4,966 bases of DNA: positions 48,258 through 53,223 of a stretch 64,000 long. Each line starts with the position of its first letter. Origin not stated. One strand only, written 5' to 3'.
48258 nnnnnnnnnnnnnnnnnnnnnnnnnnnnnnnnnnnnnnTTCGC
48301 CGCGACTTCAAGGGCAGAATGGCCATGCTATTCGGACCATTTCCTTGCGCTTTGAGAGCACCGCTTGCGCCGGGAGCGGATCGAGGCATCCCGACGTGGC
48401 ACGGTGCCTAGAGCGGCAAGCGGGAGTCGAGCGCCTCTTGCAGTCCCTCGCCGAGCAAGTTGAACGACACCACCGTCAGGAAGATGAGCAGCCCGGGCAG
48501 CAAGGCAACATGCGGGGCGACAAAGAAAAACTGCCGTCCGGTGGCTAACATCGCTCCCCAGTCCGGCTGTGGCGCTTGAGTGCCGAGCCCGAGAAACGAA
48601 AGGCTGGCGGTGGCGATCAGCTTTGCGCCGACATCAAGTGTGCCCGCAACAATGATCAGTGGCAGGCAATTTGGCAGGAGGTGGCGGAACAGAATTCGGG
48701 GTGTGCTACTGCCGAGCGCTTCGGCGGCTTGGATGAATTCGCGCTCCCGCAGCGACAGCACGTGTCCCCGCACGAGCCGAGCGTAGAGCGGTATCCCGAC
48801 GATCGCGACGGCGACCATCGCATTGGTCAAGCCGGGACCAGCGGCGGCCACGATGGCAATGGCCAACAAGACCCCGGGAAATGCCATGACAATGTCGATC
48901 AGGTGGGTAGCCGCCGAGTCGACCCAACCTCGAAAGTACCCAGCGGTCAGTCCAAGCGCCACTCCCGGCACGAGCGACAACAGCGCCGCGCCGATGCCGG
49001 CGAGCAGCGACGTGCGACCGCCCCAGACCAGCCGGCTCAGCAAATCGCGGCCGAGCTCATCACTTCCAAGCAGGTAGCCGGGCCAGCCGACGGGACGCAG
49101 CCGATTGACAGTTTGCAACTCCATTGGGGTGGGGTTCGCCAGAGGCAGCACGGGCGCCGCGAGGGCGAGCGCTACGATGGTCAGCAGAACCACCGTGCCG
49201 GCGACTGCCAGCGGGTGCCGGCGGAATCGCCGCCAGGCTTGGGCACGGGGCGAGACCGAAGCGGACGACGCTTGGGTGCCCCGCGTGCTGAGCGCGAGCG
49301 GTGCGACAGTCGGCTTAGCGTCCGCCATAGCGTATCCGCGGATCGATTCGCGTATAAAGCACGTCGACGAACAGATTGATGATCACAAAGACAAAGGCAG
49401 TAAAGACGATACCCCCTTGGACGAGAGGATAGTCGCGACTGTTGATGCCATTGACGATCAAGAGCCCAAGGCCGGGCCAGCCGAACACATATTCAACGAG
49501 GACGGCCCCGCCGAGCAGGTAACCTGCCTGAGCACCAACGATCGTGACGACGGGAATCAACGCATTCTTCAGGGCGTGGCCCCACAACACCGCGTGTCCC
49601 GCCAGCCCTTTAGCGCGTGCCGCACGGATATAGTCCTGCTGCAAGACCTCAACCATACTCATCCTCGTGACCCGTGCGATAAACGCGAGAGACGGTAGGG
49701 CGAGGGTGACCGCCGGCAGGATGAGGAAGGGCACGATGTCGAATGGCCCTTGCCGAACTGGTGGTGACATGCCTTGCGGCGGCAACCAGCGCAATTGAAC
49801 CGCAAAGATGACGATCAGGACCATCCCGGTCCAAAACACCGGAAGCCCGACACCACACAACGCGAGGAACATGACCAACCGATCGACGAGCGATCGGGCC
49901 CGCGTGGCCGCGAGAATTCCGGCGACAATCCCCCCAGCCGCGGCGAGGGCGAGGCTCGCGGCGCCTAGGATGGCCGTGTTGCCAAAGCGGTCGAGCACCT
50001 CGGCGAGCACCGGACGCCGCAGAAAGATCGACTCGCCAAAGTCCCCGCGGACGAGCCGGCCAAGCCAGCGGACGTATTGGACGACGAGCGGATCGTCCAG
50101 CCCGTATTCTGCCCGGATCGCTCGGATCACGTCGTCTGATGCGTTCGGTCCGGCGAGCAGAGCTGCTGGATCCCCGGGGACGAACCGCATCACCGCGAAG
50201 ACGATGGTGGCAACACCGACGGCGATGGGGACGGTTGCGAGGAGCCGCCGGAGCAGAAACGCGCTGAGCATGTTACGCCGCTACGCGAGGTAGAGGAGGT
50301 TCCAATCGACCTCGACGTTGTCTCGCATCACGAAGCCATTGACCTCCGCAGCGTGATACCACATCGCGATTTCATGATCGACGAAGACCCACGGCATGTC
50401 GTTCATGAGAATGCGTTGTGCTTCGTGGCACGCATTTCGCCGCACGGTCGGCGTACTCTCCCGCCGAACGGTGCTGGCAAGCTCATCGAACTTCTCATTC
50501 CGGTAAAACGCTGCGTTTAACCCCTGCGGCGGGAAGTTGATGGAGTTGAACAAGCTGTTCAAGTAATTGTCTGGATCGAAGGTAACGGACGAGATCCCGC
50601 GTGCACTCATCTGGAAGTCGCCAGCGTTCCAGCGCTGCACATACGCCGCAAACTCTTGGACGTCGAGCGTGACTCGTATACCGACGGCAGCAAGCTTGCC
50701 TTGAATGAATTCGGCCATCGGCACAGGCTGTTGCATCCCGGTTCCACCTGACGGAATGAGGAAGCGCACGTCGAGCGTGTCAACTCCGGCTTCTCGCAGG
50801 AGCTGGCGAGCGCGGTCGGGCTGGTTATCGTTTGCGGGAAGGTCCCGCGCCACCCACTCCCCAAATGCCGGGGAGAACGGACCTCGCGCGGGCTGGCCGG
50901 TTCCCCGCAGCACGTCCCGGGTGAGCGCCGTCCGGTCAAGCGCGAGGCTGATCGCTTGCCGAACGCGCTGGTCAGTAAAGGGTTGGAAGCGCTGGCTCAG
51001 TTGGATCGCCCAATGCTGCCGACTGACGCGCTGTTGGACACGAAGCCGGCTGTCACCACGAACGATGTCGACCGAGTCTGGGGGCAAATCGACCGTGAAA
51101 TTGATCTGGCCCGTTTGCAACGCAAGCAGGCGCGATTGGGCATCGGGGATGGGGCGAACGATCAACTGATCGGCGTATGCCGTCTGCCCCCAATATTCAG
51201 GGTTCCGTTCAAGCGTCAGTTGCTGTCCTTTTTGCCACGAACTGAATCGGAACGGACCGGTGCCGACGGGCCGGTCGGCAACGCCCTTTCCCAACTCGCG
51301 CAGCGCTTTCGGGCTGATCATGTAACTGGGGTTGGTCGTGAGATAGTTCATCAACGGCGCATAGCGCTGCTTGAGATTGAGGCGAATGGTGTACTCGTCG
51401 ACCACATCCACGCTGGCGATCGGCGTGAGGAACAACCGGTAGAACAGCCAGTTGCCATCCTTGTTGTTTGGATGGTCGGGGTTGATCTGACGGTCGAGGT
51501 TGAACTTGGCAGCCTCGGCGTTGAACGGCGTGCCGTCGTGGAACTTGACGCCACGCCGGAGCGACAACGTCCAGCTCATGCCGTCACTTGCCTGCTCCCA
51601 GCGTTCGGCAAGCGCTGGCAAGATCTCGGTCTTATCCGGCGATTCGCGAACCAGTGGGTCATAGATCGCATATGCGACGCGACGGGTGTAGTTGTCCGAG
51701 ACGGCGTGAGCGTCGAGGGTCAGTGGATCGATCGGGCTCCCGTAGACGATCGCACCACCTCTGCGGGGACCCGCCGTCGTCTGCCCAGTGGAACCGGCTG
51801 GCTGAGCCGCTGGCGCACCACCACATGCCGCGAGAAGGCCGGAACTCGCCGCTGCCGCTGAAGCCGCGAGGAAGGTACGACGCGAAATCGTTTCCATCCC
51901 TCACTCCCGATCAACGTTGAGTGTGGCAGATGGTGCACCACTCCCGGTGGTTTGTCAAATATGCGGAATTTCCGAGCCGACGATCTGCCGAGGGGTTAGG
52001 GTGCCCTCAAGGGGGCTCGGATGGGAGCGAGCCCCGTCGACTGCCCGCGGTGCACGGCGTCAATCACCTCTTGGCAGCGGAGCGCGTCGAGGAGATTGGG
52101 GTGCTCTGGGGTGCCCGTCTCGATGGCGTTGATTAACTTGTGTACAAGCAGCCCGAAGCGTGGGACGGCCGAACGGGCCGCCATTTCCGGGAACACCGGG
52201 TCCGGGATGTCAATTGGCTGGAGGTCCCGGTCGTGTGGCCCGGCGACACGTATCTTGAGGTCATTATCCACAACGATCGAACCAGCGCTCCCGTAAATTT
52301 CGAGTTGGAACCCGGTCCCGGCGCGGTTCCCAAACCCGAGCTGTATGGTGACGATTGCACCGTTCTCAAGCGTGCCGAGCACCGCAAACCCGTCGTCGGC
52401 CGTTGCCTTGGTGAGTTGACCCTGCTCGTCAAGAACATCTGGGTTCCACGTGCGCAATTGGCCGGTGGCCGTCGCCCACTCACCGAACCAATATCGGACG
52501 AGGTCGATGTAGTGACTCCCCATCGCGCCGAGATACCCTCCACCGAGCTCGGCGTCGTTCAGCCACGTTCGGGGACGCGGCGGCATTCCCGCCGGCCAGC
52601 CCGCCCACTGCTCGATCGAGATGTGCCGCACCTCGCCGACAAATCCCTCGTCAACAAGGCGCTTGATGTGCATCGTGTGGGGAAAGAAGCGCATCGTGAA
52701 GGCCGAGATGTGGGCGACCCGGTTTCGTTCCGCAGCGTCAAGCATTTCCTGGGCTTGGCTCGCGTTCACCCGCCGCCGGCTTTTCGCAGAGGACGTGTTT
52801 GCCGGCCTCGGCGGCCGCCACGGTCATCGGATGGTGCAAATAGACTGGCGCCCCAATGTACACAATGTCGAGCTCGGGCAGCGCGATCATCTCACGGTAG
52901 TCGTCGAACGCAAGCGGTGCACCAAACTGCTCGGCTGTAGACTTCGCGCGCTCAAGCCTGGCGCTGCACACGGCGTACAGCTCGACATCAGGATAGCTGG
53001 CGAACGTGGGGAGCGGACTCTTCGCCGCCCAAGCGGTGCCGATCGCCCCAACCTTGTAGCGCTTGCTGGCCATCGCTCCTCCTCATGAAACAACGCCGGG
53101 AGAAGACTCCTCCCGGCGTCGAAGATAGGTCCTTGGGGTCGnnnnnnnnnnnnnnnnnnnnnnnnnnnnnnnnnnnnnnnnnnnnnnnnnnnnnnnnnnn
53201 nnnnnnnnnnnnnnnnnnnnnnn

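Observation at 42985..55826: Duplicated SBP5 + N-extended SAM-methyltransferase cassette flanking a third methyltransferase, a HemY/CgoX-like FAD oxidase, DppBC permeases and a Gfo/Idh/MocA oxidoreductase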

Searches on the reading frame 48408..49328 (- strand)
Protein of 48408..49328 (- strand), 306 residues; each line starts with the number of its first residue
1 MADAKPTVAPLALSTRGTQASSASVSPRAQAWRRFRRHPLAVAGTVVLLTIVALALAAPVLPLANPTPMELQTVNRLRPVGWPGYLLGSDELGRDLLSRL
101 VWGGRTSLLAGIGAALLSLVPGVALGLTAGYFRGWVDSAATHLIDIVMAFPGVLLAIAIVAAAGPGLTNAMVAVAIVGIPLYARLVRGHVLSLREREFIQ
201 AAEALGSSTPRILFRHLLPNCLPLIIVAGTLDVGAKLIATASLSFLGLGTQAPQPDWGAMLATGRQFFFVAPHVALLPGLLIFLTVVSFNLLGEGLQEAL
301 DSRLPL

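Call 6: search_protein_families(library=pfam, proteins=[window:48408-49328:-], max_evalue=0.01)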
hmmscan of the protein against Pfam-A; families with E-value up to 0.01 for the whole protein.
window:48408-49328:- (306 aa): 2 families
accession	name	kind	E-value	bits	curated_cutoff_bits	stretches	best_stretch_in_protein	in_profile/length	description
PF00528.27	BPD_transp_1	-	1.5e-29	103.5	26.4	1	122-304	1-182/184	Binding-protein-dependent transport system inner membrane component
PF12911.12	OppC_N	-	6.9e-12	45.5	23.9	1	26-63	1-38/53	N-terminal TM domain of oligopeptide transport permease C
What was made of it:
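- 48408..49328 (-): DppC-type permease. It overlaps DppB by 14 nt. PF00528 and PF12911 (call 6).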

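Call 63: search_protein_families(library=ncbifam, proteins=[window:48408-49328:-], max_evalue=1e-10)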
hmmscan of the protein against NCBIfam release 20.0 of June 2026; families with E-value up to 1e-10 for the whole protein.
window:48408-49328:- (306 aa): 14 families
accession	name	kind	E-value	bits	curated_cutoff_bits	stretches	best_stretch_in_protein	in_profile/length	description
NF011662.0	PRK15082.1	equivalog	4.8e-81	272.4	484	1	19-304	17-300/303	glutathione ABC transporter permease GsiD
NF045476.1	Opp4C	equivalog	9.6e-80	267.8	350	1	26-303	1-278/278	oligopeptide ABC transporter permease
NF045474.1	Opp2C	equivalog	2.2e-79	266.4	300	1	68-301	4-236/236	nickel transporter permease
NF045473.1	Opp1C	equivalog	2.1e-78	263.4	350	1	37-303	3-266/267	nickel/cobalt ABC transporter permease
TIGR02790.1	nickel_nikC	equivalog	2.1e-75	253.6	358.45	1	42-301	2-258/258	nickel ABC transporter permease subunit NikC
NF007376.0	PRK09881.1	equivalog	8.9e-67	225.2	434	1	22-303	15-292/298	D,D-dipeptide ABC transporter permease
NF008160.0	PRK10913.1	equivalog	1.8e-66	224.6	483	1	19-304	10-298/300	dipeptide ABC transporter permease DppC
NF007738.0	PRK10417.1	equivalog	2.1e-66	224.3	335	1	37-304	8-271/277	nickel ABC transporter permease subunit NikC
NF047573.1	opine_perm_CntC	exception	4.1e-59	200.2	440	1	33-304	3-271/271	staphylopine uptake ABC transporter permease subunit CntC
NF045475.1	Opp3C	equivalog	2.4e-57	194.5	450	1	85-303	108-326/328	oligopeptide ABC transporter permease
NF011935.0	PRK15406.1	equivalog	5.5e-53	180.7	433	1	29-302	27-299/302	oligopeptide ABC transporter permease OppC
NF011691.0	PRK15111.1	equivalog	2.6e-44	152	379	1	26-301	14-292/296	putrescine export ABC transporter permease SapC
NF043080.1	MMSYN1_0166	equivalog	2.6e-34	118.6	370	1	32-303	31-304/307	oligopeptide ABC transporter permease OppC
NF011596.0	PRK15021.1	subfamily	2.4e-22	79.4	439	1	86-302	122-337/341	microcin C ABC transporter permease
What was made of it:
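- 48408..49328 (-): Nearest NCBIfam models are GsiD, Opp4C and NikC, below cutoff (call 63).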

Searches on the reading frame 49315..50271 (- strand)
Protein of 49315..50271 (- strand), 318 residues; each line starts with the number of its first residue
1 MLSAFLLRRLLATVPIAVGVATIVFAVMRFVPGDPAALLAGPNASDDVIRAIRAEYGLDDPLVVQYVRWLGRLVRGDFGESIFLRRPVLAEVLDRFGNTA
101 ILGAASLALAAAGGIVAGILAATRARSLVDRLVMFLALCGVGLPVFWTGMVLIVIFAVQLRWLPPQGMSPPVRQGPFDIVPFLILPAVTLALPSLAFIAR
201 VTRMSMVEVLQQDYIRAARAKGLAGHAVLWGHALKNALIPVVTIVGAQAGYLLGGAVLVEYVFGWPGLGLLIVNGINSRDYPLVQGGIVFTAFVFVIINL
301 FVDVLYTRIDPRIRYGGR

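Call 6: search_protein_families(library=pfam, proteins=[window:49315-50271:-], max_evalue=0.01)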
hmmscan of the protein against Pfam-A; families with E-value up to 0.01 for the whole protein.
window:49315-50271:- (318 aa): 2 families
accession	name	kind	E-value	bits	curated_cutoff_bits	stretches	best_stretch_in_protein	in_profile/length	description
PF00528.27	BPD_transp_1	-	4.8e-45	154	26.4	1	114-314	1-183/184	Binding-protein-dependent transport system inner membrane component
PF19300.4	BPD_transp_1_N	-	8.7e-14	52.1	23.8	1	4-77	3-76/114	Binding-prot-dependent transport system membrane comp, N-term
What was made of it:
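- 49315..50271 (-): DppB-type permease. PF00528 and PF19300 (call 6).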

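Call 63: search_protein_families(library=ncbifam, proteins=[window:49315-50271:-], max_evalue=1e-10)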
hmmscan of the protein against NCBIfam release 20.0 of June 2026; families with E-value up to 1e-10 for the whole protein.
window:49315-50271:- (318 aa): 12 families
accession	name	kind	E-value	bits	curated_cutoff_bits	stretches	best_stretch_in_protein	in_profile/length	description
NF045470.1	Opp2B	equivalog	3.8e-93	312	350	1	9-314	1-300/300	nickel ABC transporter permease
NF011661.0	PRK15081.1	equivalog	2.7e-87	293.1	463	1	4-315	3-305/306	glutathione ABC transporter permease GsiC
NF045469.1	Opp1B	equivalog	5.5e-76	256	380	1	3-314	2-307/307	nickel/cobalt ABC transporter permease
NF007677.0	PRK10352.1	equivalog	1.5e-75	254.2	433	1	3-315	2-308/314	nickel ABC transporter permease subunit NikB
NF008161.0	PRK10914.1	equivalog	8.5e-75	252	590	2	178-315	200-337/339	dipeptide ABC transporter permease DppB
TIGR02789.1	nickel_nikB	equivalog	1e-74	251.8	447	1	4-314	3-307/314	nickel ABC transporter permease subunit NikB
NF045472.1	Opp4B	equivalog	2.2e-72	244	450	1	4-314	3-319/319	oligopeptide ABC transporter permease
NF045471.1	Opp3B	equivalog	8.6e-68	229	480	1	4-317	3-306/308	oligopeptide ABC transporter permease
NF007008.0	PRK09471.1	equivalog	1.4e-67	228.3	388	1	4-315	3-306/306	oligopeptide ABC transporter permease OppB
NF011690.0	PRK15110.1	equivalog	1.1e-36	126.9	432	2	179-308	179-308/321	putrescine export ABC transporter permease SapB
NF011712.0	PRK15133.1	subfamily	9.3e-36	123.5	445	1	46-318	83-364/364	microcin C ABC transporter permease YejB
NF043081.1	MMSYN1_0165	equivalog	1.3e-24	87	350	1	69-314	150-385/388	oligopeptide ABC transporter permease OppB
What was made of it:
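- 49315..50271 (-): Nearest NCBIfam models are Opp2B, GsiC and NikB, below cutoff (call 63).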

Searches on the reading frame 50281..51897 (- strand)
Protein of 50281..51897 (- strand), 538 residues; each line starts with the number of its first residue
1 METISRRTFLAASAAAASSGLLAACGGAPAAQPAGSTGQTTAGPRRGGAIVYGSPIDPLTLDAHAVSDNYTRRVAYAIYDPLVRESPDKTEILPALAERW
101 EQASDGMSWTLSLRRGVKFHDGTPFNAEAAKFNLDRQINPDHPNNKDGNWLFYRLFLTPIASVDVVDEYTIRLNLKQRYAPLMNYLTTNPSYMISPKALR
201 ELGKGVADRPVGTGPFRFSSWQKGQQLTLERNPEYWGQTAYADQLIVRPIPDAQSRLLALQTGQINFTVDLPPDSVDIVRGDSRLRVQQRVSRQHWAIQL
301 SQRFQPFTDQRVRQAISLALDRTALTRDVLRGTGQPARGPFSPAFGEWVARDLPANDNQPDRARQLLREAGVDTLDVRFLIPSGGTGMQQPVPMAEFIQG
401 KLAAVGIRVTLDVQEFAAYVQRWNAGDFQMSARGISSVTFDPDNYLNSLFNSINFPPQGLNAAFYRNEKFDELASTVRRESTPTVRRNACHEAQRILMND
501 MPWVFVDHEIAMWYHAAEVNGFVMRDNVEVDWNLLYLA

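Call 6: search_protein_families(library=pfam, proteins=[window:50281-51897:-], max_evalue=0.01)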
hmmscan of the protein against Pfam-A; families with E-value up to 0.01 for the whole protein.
window:50281-51897:- (538 aa): 1 family
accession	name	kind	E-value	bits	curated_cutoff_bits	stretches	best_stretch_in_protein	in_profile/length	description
PF00496.27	SBP_bac_5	-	5e-94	315.9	32.4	1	91-452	1-363/368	Bacterial extracellular solute-binding proteins, family 5 Middle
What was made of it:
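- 50281..51897 (-): SBP_B: Dpp/Gsi/HbpA/Nik-like family-5 binding lipoprotein with a Tat-like signal. PF00496 at E 5e-94 (call 6).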

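Call 7: search_protein_families(library=ncbifam, proteins=[window:50281-51897:-], max_evalue=0.001)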
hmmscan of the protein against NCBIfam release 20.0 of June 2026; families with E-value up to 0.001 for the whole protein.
window:50281-51897:- (538 aa): 11 families
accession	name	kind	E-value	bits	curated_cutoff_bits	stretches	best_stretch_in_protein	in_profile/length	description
NF011942.0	PRK15413.1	equivalog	1.2e-69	235.4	594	1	59-526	39-500/512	glutathione ABC transporter substrate-binding protein GsiB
TIGR02294.1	nickel_nikA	equivalog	1.9e-62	211.4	393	1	74-451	31-416/501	nickel ABC transporter substrate-binding protein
NF043070.1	DppA_dipep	equivalog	1.3e-49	169.1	1005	1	74-524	56-521/535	dipeptide ABC transporter periplasmic-binding protein DppA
NF047575.1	opine_bind_CntA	exception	9.7e-48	163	800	1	49-447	38-445/535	staphylopine-dependent metal ABC transporter substrate-binding lipoprotein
NF045468.1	Opp5A_nikA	equivalog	2.7e-47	161.4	600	1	75-522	41-472/488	nickel ABC transporter substrate-binding protein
NF011689.0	PRK15109.1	equivalog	1.5e-45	155.9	560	1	73-524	60-525/547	ABC transporter substrate-binding protein SapA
NF045467.1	Opp4A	equivalog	4.8e-32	110.9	650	1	23-524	2-543/556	oligopeptide ABC transporter substrate-binding protein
NF011684.0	PRK15104.1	equivalog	3.7e-27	95.2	947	1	4-519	4-521/543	oligopeptide ABC transporter substrate-binding protein OppA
NF007287.0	PRK09755.1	equivalog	1e-19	70.8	1098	1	51-522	36-516/535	ABC transporter substrate-binding protein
TIGR04028.1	SBP_KPN_01854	hypoth_equivalog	1.3e-18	66.9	468.5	1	77-522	29-493/509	TIGR04028 family ABC transporter substrate-binding protein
NF010149.0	PRK13626.1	equivalog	2.5e-11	42.9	476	1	73-258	145-312/552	HTH-type transcriptional regulator SgrR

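Call 43: search_solved_structures(query=window:50281-51897:-, max_evalue=1e-20)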
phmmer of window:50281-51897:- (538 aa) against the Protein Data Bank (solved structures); distinct sequences matched with E-value up to 1e-20: 59.
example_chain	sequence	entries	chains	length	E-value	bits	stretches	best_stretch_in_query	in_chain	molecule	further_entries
5u4o_A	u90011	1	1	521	9.3e-67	229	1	21-502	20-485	ABC transporter substrate-binding protein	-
1uqw_A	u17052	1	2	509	3.5e-58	200.7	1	57-524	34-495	PUTATIVE BINDING PROTEIN YLIB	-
3m8u_A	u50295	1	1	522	1.7e-56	195.2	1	75-511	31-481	Heme-binding protein A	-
6ofq_A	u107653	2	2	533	5.7e-55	190.1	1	44-523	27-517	Heme-binding protein A / AI-2 binding protein A | Heme-binding protein A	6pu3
3tpa_A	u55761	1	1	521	1.3e-47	165.8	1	73-524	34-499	Heme-binding protein A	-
8z1z_F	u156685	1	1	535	4.3e-46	160.8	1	47-524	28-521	Dipeptide-binding protein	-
8z1y_F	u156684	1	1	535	4.4e-46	160.8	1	47-524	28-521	Dipeptide-binding protein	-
1dpp_A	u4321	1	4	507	8.4e-46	159.8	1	76-524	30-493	DIPEPTIDE BINDING PROTEIN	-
1dpe_A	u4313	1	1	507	8.2e-45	156.6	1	76-524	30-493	DIPEPTIDE-BINDING PROTEIN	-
8upi_A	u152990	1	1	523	1.5e-44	155.7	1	44-521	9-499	Peptide ABC transporter substrate-binding protein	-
5f1q_A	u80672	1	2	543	3.2e-44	154.6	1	49-524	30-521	Periplasmic dipeptide transport protein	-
1xoc_A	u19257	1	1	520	1.4e-43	152.5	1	34-506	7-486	Oligopeptide-binding protein appA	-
6hlx_A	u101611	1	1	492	7.6e-42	146.8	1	48-475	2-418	AgaA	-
5yh5_A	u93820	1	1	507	3.8e-41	144.5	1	76-447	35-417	Nickel ABC transporter substrate-binding protein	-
5yhe_A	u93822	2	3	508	3.8e-41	144.5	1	76-447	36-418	Nickel ABC transporter substrate-binding protein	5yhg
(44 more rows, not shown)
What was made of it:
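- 50281..51897 (-): PDB 5u4o at E 9e-67, YliB/GsiB at 3.5e-58, HbpA at 1.7e-56 (call 43).
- SBP_B resembles HbpA and DppA, which are deposited as heme-binding proteins (call 43).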

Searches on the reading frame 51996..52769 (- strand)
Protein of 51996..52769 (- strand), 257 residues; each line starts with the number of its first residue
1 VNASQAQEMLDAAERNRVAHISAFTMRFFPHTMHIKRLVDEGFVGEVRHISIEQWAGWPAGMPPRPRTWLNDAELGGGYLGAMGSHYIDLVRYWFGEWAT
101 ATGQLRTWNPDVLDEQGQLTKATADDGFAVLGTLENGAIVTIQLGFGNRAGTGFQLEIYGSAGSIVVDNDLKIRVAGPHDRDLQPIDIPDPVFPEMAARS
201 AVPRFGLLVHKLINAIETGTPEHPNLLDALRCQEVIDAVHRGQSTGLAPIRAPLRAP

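Call 6: search_protein_families(library=pfam, proteins=[window:51996-52769:-], max_evalue=0.01)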
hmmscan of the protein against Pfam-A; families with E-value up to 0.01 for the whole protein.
window:51996-52769:- (257 aa): 3 families
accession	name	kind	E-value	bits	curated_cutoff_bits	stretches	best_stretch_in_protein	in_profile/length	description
PF22725.1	GFO_IDH_MocA_C3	-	1.8e-26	93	27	1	34-166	3-124/124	GFO/IDH/MocA C-terminal domain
PF02894.22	GFO_IDH_MocA_C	-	2.2e-18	67.3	22.9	1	36-245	1-212/218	Oxidoreductase family, C-terminal alpha/beta domain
PF22685.1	Gal80p_C-like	-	1.3e-09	38.8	29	1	30-167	1-150/152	Gal80p, C-terminal domain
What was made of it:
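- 51996..53073 (-): Gfo/Idh/MocA oxidoreductase, read as two ORFs (52738-53073 and 51996-52769) because of a +1 G near 52768. Pfam N- and C-terminal domains fall on separate ORFs (call 6).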

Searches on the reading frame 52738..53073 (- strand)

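Call 6: search_protein_families(library=pfam, proteins=[window:52738-53073:-], max_evalue=0.01)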
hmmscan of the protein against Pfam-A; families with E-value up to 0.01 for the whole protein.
window:52738-53073:- (111 aa): 2 families
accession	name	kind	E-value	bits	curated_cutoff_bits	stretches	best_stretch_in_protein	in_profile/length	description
PF01408.29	GFO_IDH_MocA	-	2.4e-20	73.9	24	1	7-101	2-96/120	Oxidoreductase family, NAD-binding Rossmann fold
PF03447.22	NAD_binding_3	-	0.0007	20.7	24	1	8-96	2-87/116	Homoserine dehydrogenase, NAD binding domain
